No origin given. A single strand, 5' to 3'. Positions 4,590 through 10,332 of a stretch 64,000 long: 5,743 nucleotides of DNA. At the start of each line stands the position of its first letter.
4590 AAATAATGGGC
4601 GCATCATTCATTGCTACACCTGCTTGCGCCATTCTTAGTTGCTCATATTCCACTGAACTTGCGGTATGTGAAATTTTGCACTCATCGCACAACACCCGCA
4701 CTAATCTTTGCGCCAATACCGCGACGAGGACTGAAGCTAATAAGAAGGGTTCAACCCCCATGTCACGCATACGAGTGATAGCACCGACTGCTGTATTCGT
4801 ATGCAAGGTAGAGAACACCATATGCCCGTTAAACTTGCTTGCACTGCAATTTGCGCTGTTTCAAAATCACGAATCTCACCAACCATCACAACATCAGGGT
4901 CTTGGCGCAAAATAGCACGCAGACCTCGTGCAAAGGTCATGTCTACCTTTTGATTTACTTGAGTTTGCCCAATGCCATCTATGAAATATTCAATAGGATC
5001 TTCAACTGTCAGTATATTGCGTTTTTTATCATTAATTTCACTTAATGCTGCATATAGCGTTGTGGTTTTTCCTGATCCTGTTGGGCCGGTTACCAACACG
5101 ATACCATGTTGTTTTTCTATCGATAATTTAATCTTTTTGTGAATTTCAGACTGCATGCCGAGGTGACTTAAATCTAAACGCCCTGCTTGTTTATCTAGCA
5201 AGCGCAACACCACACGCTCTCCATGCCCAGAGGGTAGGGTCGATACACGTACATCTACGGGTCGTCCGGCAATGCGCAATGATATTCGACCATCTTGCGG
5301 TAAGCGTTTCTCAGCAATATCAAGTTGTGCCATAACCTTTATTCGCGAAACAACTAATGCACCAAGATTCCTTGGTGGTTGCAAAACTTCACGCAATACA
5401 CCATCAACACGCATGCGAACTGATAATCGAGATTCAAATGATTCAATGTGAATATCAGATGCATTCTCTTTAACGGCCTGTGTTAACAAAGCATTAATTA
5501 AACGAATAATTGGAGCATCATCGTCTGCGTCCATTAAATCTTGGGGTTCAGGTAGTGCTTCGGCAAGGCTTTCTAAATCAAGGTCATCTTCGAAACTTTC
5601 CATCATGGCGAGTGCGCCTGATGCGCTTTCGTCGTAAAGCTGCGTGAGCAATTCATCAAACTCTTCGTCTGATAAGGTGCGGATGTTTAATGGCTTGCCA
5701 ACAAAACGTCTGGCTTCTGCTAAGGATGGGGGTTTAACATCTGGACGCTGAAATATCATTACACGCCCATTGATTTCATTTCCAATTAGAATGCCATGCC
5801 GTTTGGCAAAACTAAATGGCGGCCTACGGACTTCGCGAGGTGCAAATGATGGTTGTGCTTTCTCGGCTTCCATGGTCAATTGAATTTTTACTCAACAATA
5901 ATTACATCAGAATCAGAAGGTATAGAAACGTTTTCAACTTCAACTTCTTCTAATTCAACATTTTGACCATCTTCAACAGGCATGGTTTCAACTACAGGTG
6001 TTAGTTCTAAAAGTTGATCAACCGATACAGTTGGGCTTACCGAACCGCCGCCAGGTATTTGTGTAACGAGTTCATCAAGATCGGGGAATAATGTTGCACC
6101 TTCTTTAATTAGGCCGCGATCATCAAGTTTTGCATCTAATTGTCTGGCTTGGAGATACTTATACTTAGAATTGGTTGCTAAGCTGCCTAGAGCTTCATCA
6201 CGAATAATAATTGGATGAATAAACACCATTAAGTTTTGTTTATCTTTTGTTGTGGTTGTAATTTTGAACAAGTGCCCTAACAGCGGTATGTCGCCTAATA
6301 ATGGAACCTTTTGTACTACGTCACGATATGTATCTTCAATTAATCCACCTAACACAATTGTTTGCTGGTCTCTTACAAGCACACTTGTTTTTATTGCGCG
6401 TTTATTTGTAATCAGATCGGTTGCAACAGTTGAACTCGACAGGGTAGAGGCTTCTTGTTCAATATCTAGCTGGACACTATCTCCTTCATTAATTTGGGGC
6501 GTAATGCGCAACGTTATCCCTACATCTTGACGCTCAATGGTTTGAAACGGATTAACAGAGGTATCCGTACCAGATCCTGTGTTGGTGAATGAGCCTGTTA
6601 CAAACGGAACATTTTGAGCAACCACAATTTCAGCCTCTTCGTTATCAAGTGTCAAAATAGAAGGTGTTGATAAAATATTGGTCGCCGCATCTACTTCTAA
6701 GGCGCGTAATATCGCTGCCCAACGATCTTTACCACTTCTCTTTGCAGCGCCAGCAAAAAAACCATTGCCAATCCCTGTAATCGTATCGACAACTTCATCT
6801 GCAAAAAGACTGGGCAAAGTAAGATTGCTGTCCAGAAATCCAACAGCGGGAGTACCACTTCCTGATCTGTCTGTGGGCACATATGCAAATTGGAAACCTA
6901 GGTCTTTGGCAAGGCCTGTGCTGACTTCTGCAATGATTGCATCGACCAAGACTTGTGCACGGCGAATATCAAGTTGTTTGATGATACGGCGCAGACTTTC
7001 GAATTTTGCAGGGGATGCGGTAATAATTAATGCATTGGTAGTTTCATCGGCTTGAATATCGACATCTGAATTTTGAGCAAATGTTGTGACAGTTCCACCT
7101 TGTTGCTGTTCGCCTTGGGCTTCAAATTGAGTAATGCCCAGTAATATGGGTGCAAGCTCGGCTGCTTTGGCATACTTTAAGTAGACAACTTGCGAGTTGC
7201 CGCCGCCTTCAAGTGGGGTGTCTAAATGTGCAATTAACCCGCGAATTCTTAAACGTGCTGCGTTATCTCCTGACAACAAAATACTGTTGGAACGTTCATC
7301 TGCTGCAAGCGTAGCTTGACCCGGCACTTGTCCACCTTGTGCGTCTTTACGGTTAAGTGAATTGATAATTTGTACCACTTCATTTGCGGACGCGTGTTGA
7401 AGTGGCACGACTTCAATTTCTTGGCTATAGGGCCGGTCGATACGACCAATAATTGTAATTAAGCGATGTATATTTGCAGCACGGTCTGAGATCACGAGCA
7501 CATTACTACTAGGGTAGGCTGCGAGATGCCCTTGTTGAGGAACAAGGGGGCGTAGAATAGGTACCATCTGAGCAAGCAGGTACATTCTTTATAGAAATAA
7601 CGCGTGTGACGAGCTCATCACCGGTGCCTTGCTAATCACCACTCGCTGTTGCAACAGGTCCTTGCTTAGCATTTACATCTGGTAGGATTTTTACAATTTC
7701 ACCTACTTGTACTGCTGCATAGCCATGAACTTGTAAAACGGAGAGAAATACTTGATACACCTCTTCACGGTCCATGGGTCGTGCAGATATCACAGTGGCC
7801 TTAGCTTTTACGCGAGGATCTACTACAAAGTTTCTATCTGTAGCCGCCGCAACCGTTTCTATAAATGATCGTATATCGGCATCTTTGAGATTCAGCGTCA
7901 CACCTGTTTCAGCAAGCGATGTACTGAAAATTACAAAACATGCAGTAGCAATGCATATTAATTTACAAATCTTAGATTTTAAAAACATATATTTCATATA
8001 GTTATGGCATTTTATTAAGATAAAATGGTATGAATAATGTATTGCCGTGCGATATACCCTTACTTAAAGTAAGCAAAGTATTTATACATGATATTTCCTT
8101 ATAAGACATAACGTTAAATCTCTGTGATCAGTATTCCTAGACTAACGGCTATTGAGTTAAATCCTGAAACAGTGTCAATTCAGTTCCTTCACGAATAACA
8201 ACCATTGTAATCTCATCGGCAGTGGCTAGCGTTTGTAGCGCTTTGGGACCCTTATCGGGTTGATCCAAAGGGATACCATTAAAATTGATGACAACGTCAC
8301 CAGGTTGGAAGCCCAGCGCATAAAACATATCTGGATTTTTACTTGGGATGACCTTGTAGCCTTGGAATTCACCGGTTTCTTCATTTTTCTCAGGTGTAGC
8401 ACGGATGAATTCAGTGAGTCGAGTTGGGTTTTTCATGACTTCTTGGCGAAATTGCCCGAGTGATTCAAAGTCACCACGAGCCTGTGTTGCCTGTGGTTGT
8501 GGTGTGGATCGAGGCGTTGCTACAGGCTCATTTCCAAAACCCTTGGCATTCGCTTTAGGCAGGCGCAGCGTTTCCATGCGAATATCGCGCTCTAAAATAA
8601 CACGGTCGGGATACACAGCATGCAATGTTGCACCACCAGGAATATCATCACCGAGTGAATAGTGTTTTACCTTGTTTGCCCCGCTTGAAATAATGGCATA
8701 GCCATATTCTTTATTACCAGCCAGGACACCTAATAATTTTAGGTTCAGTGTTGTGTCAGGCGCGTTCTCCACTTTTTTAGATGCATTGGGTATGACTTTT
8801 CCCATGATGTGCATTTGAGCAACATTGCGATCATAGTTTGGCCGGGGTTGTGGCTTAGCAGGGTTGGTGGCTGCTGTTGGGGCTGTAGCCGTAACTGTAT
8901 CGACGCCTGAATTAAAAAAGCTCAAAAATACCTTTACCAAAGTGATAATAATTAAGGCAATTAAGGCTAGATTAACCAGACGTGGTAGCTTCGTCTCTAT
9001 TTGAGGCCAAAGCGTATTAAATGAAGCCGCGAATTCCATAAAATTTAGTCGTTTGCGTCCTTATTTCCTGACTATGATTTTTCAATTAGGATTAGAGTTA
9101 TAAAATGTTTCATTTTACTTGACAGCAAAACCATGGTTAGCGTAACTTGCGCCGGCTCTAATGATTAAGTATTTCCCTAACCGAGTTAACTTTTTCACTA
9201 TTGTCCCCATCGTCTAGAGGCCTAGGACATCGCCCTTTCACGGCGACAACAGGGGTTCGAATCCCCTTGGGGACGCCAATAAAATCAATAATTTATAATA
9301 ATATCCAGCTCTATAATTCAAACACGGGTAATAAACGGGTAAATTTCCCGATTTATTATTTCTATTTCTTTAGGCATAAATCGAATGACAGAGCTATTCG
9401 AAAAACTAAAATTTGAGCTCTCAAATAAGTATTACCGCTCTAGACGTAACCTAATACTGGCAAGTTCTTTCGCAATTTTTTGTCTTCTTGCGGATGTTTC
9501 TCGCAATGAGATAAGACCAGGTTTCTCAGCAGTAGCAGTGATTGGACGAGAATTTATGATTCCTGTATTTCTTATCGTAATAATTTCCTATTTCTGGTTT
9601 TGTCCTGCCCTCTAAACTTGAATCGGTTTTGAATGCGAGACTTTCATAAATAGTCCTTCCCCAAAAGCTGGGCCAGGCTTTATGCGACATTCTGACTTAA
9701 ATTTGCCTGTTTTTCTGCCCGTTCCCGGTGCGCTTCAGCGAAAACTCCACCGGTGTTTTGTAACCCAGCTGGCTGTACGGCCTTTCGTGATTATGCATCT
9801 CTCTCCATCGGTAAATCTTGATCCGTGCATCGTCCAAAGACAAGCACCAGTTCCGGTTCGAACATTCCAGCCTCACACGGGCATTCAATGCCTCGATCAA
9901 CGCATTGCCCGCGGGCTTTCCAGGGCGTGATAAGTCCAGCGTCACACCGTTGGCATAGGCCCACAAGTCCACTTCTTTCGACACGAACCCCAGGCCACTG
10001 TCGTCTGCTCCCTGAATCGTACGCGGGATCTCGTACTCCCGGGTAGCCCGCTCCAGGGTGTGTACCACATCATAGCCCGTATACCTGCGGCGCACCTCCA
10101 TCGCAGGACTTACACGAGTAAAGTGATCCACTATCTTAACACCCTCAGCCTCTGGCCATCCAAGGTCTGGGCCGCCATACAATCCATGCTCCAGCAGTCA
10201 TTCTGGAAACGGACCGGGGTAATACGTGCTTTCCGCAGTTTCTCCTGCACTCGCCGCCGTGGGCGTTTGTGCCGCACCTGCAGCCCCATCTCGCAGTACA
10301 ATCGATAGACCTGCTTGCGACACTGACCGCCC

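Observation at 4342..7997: Type II secretion operon is decaying: secretin gspD has a nonsense codon plus a frameshift, and ATPase gspE has a 1-nt deletion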

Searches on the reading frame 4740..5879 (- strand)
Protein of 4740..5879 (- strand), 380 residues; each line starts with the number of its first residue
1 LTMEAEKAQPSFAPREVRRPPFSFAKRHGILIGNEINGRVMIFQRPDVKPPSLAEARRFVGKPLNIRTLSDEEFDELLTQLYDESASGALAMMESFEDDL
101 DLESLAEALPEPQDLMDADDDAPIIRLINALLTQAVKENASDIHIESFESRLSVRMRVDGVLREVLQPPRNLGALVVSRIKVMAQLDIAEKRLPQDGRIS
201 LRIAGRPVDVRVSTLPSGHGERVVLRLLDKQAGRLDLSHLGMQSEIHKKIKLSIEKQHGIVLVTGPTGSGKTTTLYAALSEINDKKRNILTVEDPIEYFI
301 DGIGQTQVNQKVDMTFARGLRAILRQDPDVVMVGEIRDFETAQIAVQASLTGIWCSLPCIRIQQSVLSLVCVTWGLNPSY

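Call 38: search_protein_families(library=ncbifam, max_evalue=0.00001, proteins=[window:4740-5879:-])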
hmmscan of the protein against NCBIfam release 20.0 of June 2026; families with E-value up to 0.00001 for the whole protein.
window:4740-5879:- (380 aa): 17 families
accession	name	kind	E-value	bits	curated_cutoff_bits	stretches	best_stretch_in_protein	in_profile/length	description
TIGR02533.1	type_II_gspE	equivalog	1.9e-150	501.7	630.25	1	18-352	2-337/486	type II secretion system ATPase GspE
TIGR02538.1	type_IV_pilB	equivalog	1.9e-108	363.5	675.65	1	69-352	123-410/564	type IV-A pilus assembly ATPase PilB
NF007755.0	PRK10436.1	equivalog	4.4e-95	319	617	1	102-352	63-313/465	type II secretion system protein GspE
NF053534.1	T4PilAsmATPsTfpB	equivalog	2.7e-84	283.6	850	1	23-352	100-430/584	type IV pilus assembly ATPase TfpB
NF041000.1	ATPase_ComGA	equivalog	7.6e-64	215.3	300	1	130-353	2-224/267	competence type IV pilus ATPase ComGA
TIGR01420.1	pilT_fam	subfamily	1.1e-40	139.9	319.1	1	128-352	2-220/343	PilT/PilU family type 4a pilus ATPase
TIGR02524.1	dot_icm_DotB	equivalog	3.9e-20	72.3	463.3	1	248-352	124-237/358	Dot/Icm type IV secretion system ATPase DotB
TIGR02525.1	plasmid_TraJ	equivalog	5.9e-20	71.6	368.3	1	245-355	136-253/372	plasmid transfer ATPase TraJ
NF058587.1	archaellum_moto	equivalog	1.4e-12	47.2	550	1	242-352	260-374/527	archaellum flagellar ATPase motor FlaI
TIGR02788.1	VirB11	equivalog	1.3e-11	44.1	249.95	1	236-342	123-233/308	P-type DNA transfer ATPase VirB11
TIGR03819.1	heli_sec_ATPase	hypoth_equivalog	5.4e-11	42.3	373.15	1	215-344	134-270/340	TadA family conjugal transfer-associated ATPase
TIGR02782.1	TrbB_P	equivalog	1.2e-10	41.2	304.55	1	253-343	132-224/303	P-type conjugative transfer ATPase TrbB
NF010469.0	PRK13894.1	subfamily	8.6e-10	38.4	508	1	247-343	139-236/320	conjugal transfer ATPase TrbB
NF010475.0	PRK13900.1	equivalog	1.7e-07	30.6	389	1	236-343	139-251/333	type IV secretion system ATPase VirB11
NF010407.0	PRK13833.1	subfamily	1.9e-07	30.8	499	1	247-339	134-227/323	conjugal transfer protein TrbB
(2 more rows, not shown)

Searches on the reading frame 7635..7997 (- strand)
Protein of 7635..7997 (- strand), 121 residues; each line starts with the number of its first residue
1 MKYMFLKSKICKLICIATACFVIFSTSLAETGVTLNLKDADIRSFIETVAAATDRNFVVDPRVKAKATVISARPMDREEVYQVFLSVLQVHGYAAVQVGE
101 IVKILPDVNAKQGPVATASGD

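Call 38: search_protein_families(library=ncbifam, max_evalue=0.00001, proteins=[window:7635-7997:-])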
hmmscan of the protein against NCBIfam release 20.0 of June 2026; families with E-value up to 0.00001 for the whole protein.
window:7635-7997:- (121 aa): 1 family
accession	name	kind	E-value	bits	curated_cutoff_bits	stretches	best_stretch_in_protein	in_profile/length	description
TIGR02517.1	type_II_gspD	equivalog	5.2e-23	81.4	351.35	1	35-117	1-83/600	type II secretion system secretin GspD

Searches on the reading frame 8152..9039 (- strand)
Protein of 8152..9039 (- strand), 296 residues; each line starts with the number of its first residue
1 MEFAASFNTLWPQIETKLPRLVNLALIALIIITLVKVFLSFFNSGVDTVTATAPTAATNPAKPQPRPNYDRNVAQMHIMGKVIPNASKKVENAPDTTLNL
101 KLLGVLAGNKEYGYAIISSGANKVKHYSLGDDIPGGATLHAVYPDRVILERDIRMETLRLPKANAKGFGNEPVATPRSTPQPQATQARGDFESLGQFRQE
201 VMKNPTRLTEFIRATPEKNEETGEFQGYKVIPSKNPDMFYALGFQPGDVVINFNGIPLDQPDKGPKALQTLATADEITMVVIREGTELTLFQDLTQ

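Call 38: search_protein_families(library=ncbifam, max_evalue=0.00001, proteins=[window:8152-9039:-])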
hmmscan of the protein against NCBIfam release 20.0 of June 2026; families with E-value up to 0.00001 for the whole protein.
window:8152-9039:- (296 aa): 3 families
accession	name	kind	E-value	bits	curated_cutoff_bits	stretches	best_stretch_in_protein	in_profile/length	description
TIGR01713.1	typeII_sec_gspC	equivalog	6.8e-35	120.9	101.6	1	40-286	18-251/259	type II secretion system protein GspC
NF041515.1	GspC_delta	equivalog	2.2e-26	93.4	150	1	80-290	83-306/311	type II secretion system protein GspC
NF007242.0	PRK09681.1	equivalog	9.9e-11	41.2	561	1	29-287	50-311/319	type II secretion system protein GspC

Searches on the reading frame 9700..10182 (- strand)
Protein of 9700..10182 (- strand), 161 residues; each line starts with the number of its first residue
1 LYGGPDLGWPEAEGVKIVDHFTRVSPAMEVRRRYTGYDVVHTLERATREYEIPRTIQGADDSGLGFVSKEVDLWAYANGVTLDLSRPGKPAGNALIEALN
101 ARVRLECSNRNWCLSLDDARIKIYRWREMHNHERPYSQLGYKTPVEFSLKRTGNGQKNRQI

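Call 22: search_protein_families(library=pfam, max_evalue=0.001, proteins=[window:9700-10182:-])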
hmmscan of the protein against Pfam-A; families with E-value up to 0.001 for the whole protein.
window:9700-10182:- (161 aa): 2 families
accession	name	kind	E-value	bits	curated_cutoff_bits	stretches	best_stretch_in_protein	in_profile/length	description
PF13683.12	rve_3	-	1.6e-18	66.6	26.5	1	78-144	1-67/67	Integrase core domain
PF00665.32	rve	-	1.5e-07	32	32.6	1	17-90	29-102/102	Integrase core domain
